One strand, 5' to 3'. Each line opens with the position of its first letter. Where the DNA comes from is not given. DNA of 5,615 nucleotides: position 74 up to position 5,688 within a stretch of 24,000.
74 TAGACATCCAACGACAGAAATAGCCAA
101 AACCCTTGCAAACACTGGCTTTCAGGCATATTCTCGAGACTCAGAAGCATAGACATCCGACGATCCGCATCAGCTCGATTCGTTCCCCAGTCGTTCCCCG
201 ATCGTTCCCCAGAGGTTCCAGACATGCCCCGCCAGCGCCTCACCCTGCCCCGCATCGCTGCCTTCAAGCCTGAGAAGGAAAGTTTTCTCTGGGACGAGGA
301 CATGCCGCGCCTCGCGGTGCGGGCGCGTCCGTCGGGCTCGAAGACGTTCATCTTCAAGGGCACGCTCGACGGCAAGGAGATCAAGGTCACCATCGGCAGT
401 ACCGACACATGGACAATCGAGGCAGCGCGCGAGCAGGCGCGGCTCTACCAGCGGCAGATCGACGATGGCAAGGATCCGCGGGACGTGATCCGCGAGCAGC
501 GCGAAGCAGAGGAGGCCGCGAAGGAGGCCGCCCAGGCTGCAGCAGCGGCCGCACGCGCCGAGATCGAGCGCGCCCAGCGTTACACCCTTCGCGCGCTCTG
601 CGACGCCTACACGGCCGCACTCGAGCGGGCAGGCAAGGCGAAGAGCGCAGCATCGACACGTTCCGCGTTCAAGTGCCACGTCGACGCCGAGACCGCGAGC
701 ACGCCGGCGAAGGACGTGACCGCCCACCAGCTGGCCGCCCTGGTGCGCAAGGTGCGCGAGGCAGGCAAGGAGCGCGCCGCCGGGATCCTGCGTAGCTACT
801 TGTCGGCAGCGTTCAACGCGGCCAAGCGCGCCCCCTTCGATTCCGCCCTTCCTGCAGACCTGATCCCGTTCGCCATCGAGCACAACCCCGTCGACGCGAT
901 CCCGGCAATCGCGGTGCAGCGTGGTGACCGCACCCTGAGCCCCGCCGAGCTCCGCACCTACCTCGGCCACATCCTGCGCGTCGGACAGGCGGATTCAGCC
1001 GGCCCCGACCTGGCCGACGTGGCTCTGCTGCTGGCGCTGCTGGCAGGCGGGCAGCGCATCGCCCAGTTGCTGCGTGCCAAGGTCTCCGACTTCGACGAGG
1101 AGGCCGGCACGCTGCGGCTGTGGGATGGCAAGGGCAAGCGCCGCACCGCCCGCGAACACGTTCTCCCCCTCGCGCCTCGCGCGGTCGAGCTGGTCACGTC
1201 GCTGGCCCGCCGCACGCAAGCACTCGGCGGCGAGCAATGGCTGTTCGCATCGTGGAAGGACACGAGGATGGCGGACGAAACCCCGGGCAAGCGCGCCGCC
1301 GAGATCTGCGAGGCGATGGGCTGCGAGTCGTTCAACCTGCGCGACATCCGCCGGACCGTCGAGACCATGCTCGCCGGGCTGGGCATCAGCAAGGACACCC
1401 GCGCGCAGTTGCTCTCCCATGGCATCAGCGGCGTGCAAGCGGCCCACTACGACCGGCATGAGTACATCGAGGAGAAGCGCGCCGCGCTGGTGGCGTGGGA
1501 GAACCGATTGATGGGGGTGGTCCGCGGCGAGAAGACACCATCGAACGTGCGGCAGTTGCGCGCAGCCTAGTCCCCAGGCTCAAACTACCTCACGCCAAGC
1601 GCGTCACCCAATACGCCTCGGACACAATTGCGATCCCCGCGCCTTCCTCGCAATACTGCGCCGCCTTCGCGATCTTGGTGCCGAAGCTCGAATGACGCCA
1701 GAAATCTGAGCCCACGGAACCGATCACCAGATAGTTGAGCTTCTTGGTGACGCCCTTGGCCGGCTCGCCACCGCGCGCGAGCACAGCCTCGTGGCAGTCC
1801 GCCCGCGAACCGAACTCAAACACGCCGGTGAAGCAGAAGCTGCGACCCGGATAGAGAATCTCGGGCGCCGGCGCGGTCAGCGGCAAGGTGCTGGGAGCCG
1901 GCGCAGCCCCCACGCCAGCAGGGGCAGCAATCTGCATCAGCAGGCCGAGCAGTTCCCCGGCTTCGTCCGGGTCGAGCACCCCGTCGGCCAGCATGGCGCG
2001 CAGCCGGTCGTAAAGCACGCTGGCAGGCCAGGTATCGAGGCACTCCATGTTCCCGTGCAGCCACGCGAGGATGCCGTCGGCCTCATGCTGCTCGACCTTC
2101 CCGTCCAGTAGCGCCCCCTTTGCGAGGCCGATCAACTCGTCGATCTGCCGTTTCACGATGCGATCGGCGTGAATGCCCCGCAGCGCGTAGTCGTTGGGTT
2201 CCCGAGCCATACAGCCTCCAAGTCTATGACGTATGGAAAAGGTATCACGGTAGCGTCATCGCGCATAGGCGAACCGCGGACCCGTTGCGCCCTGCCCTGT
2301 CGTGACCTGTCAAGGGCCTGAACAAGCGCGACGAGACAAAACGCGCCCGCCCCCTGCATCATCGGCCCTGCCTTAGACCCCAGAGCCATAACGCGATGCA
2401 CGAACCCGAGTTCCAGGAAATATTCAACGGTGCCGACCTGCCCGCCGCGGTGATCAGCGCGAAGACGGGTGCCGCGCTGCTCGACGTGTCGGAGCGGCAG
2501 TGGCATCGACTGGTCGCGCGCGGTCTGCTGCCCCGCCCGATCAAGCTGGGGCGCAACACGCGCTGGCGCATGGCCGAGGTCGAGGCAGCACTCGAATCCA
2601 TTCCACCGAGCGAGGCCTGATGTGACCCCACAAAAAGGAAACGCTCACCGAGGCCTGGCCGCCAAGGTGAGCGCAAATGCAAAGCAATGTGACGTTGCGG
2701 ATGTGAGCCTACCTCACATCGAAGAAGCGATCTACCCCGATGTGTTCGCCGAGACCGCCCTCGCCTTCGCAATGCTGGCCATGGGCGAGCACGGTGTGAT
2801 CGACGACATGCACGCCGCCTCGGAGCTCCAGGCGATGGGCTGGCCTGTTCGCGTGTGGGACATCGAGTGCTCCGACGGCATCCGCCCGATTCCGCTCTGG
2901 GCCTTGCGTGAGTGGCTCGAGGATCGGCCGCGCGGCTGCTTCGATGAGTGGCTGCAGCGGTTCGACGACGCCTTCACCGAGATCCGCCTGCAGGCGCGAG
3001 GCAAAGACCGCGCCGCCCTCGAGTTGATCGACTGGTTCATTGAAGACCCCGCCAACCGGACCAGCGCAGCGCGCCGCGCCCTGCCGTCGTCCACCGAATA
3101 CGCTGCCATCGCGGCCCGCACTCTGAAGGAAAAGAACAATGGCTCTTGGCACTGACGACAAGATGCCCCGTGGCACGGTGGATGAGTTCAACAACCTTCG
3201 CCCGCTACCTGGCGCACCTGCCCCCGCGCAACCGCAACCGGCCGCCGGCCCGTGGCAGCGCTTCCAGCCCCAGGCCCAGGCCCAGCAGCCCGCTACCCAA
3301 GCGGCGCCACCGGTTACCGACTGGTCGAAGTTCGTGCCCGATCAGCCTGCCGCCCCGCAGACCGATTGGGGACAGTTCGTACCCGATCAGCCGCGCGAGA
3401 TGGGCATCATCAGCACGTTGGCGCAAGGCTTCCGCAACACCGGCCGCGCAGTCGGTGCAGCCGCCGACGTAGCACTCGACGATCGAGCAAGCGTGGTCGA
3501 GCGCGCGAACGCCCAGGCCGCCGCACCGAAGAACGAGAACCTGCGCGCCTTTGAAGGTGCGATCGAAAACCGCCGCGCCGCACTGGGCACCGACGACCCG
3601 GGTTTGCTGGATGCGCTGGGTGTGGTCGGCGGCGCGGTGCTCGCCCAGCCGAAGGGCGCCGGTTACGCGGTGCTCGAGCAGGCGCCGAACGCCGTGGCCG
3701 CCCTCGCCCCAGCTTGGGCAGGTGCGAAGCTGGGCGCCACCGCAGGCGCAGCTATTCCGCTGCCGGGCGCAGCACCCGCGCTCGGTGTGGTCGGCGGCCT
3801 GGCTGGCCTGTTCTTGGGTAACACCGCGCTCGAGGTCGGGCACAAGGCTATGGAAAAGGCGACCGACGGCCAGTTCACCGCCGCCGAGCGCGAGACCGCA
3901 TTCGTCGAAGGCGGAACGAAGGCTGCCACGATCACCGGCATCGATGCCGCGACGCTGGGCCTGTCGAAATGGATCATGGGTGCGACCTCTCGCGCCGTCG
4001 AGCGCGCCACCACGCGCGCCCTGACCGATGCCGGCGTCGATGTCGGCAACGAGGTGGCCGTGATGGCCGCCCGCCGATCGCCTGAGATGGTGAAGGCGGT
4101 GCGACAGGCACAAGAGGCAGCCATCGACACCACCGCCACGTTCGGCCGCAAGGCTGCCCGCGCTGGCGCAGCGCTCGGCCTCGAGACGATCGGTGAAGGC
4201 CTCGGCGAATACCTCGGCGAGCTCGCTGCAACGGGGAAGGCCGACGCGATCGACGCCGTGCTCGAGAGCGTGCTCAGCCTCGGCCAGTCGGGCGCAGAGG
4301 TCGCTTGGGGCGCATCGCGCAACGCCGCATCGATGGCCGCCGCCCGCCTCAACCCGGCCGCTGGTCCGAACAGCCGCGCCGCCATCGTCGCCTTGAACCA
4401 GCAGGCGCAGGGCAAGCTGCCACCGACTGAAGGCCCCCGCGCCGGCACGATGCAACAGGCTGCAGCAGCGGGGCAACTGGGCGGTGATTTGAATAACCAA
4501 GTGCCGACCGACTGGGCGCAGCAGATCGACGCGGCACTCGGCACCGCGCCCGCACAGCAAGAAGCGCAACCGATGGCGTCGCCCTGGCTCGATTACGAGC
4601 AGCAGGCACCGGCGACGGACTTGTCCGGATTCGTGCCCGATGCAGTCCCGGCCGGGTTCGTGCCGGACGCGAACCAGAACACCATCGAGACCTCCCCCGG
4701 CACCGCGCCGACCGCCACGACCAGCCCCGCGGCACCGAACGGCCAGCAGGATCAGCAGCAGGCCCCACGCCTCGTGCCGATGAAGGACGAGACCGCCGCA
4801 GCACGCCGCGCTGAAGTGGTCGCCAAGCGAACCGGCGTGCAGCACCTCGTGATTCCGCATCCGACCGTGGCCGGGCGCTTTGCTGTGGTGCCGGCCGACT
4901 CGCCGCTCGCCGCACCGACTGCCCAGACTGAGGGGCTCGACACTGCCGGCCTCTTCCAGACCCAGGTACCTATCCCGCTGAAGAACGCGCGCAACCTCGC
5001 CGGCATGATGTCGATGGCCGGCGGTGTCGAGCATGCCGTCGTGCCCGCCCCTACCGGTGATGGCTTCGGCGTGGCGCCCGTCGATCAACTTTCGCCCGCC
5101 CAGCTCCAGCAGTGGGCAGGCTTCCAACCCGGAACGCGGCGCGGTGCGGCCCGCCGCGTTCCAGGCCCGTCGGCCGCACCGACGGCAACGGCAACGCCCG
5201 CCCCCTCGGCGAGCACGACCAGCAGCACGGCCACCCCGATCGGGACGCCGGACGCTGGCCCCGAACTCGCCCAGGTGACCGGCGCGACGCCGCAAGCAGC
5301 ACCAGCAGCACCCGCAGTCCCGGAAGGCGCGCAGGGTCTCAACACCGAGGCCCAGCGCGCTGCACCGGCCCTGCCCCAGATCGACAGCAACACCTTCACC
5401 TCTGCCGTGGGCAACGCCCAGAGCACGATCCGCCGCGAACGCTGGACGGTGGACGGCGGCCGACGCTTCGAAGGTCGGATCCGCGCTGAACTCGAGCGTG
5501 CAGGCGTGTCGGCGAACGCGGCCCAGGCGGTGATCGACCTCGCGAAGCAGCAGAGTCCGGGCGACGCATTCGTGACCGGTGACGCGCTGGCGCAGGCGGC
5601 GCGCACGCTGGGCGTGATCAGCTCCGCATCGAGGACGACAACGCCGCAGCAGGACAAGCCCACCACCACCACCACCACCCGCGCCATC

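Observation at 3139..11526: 8.4-kb single ORF encoding a polyvalent protein takes up about one third of a satellite-like island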

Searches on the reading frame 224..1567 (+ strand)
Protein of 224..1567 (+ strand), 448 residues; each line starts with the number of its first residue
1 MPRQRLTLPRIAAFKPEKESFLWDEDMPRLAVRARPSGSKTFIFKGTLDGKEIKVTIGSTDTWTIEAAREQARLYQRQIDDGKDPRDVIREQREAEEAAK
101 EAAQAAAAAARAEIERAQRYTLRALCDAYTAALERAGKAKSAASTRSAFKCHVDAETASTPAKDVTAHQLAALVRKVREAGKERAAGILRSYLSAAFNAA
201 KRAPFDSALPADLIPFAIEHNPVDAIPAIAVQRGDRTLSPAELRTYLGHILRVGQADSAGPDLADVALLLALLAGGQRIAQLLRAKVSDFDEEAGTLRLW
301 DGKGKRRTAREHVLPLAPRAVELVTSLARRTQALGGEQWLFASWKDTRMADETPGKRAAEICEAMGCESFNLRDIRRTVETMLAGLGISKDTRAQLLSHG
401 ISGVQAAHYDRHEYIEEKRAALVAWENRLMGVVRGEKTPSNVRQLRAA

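Call 9: search_protein_families(library=pfam, proteins=[window:224-1567:+], max_evalue=0.01)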
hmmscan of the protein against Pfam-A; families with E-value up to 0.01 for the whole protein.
window:224-1567:+ (448 aa): 3 families
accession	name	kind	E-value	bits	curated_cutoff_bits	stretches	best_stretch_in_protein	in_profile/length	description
PF13356.12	Arm-DNA-bind_3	-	1.8e-12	47.7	27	1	7-91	2-82/83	Arm DNA-binding domain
PF00589.27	Phage_integrase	-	2.8e-12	47.2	27.1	1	263-400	22-157/172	Phage integrase family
PF22022.2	Phage_int_M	-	0.0013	19.4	27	1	126-201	5-80/96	Phage integrase central domain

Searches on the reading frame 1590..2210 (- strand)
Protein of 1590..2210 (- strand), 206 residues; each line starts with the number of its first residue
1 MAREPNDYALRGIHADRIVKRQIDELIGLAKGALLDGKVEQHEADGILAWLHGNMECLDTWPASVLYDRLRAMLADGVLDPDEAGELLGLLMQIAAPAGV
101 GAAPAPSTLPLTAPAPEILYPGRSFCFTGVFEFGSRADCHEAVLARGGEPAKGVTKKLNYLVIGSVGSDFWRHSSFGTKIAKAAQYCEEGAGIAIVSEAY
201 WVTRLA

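Call 9: search_protein_families(library=pfam, proteins=[window:1590-2210:-], max_evalue=0.01)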
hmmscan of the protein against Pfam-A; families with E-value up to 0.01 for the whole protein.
window:1590-2210:- (206 aa): 0 families

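Call 16: search_protein_families(library=ncbifam, proteins=[window:1590-2210:-], max_evalue=0.001)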
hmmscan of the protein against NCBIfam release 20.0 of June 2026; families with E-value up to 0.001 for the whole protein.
window:1590-2210:- (206 aa): 2 families
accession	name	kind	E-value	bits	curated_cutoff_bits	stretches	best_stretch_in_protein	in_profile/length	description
NF004844.0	PRK06195.1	equivalog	8.1e-06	25.4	373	1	122-200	223-301/309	DNA polymerase III subunit epsilon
TIGR00575.1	dnlj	equivalog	1.2e-05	24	444.45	1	119-167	584-632/652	NAD-dependent DNA ligase LigA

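Call 26: search_protein_families(library=phrogs, proteins=[window:1590-2210:-], max_evalue=0.01)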
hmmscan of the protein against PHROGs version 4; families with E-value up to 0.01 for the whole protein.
window:1590-2210:- (206 aa): 4 families
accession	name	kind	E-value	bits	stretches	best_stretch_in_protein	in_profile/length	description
phrog_3989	-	unknown function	5.1e-51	174.7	1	20-205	105-292/296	-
phrog_2561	-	DNA, RNA and nucleotide metabolism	9.1e-05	23.8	1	124-199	93-154/167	DNA ligase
phrog_3869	-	DNA, RNA and nucleotide metabolism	0.00047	19.8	1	121-165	582-626/656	NAD-dependent DNA ligase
phrog_3498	-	DNA, RNA and nucleotide metabolism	0.0028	18.5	1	122-165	180-224/256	NAD-dependent DNA ligase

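Call 27: search_protein_families(library=padloc, proteins=[window:1590-2210:-], max_evalue=0.001)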
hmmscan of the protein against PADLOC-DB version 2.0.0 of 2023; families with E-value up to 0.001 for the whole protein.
window:1590-2210:- (206 aa): 1 family
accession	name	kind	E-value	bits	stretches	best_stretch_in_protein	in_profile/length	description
PDLC05027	PDC-S48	-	2.7e-08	31.3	1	29-201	234-401/411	-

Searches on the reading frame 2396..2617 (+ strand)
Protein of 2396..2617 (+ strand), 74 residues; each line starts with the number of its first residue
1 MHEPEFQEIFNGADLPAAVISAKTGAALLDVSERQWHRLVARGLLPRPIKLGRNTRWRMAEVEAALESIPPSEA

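Call 9: search_protein_families(library=pfam, proteins=[window:2396-2617:+], max_evalue=0.01)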
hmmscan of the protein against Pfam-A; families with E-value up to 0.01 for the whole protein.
window:2396-2617:+ (74 aa): 1 family
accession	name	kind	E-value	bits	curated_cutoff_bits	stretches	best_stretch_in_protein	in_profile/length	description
PF12728.13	HTH_17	-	8.6e-07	29.6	27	1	23-68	5-49/51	Helix-turn-helix domain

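Call 26: search_protein_families(library=phrogs, proteins=[window:2396-2617:+], max_evalue=0.01)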
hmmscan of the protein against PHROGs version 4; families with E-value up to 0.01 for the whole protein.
window:2396-2617:+ (74 aa): 3 families
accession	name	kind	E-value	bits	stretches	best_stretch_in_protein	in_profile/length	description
phrog_66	-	integration and excision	2.1e-06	28.7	1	17-70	91-144/412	excisionase and transcriptional regulator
phrog_597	-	DNA, RNA and nucleotide metabolism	0.0036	18.3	1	20-73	113-168/200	DNA binding protein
phrog_57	-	head and packaging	0.0075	17.1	1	18-67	11-60/199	terminase small subunit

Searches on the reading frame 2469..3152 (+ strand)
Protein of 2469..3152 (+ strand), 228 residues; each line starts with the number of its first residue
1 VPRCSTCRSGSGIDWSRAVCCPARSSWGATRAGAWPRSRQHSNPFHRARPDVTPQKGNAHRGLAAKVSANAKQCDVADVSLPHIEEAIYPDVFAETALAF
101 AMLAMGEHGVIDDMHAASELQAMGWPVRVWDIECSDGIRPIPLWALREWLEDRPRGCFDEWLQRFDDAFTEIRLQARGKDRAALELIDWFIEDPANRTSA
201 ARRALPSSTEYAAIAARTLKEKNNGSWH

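Call 9: search_protein_families(library=pfam, proteins=[window:2469-3152:+], max_evalue=0.01)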
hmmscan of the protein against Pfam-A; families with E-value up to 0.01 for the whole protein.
window:2469-3152:+ (228 aa): 0 families

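Call 16: search_protein_families(library=ncbifam, proteins=[window:2469-3152:+], max_evalue=0.001)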
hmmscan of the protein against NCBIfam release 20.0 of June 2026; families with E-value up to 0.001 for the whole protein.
window:2469-3152:+ (228 aa): 0 families

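Call 26: search_protein_families(library=phrogs, proteins=[window:2469-3152:+], max_evalue=0.01)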
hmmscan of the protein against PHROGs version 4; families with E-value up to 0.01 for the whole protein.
window:2469-3152:+ (228 aa): 0 families

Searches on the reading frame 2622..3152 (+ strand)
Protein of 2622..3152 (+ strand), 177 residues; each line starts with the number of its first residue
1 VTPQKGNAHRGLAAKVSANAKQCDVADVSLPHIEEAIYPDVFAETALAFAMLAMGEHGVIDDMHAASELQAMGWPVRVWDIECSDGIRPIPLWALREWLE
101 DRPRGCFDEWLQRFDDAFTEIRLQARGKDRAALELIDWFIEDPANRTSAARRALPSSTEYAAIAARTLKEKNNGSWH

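Call 115: search_protein_families(library=pfam, proteins=[window:2622-3152:+], max_evalue=0.01)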
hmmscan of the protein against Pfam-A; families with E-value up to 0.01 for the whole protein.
window:2622-3152:+ (177 aa): 0 families

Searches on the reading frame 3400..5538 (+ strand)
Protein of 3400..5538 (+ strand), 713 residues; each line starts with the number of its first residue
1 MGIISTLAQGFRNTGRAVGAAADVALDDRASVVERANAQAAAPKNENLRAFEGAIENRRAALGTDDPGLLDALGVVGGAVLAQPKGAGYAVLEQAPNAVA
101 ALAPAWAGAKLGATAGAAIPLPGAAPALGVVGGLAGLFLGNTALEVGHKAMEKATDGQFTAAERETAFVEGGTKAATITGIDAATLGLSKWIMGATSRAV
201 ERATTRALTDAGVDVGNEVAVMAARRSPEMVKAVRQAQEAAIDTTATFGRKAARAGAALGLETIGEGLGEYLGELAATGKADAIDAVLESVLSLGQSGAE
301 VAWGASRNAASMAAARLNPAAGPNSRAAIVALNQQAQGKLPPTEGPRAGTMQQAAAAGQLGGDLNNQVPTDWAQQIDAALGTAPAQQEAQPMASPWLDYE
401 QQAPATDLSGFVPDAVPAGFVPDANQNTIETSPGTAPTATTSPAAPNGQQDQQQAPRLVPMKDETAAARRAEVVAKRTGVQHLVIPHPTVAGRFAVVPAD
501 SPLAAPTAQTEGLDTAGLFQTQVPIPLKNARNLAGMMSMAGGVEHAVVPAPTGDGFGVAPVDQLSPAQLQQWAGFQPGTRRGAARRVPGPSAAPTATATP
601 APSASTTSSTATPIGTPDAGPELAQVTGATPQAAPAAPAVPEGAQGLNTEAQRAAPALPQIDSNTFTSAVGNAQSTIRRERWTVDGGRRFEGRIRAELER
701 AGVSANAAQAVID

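Call 89: search_protein_representatives(protein=window:3400-5538:+)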
Query: 713 residues. Proteins with E-value up to 0.001 (for the whole library): 241; up to 1e-10: 185; up to 1e-30: 116. The best 150 are listed.
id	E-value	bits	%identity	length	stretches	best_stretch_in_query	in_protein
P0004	3.8e-174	597.5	72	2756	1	254-713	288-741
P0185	3.0e-167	574.7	80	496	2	1-349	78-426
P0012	1.9e-163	562.1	62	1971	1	2-578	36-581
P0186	1.4e-117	410.7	58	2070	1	208-713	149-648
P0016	1.0e-111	391.3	56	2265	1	206-713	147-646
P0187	3.9e-80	286.9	54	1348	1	4-326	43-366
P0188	2.1e-76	274.5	89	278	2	1-150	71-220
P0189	1.6e-75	271.7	54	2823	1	3-311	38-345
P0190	1.5e-71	258.5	50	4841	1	2-311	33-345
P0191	2.8e-71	257.6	44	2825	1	2-465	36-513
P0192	9.0e-71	255.9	46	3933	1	2-415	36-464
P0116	5.0e-69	250.2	58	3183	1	3-312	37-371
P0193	1.4e-67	245.4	61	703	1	75-311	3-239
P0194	5.8e-63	230.1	48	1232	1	2-323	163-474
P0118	1.7e-62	228.6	48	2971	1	2-341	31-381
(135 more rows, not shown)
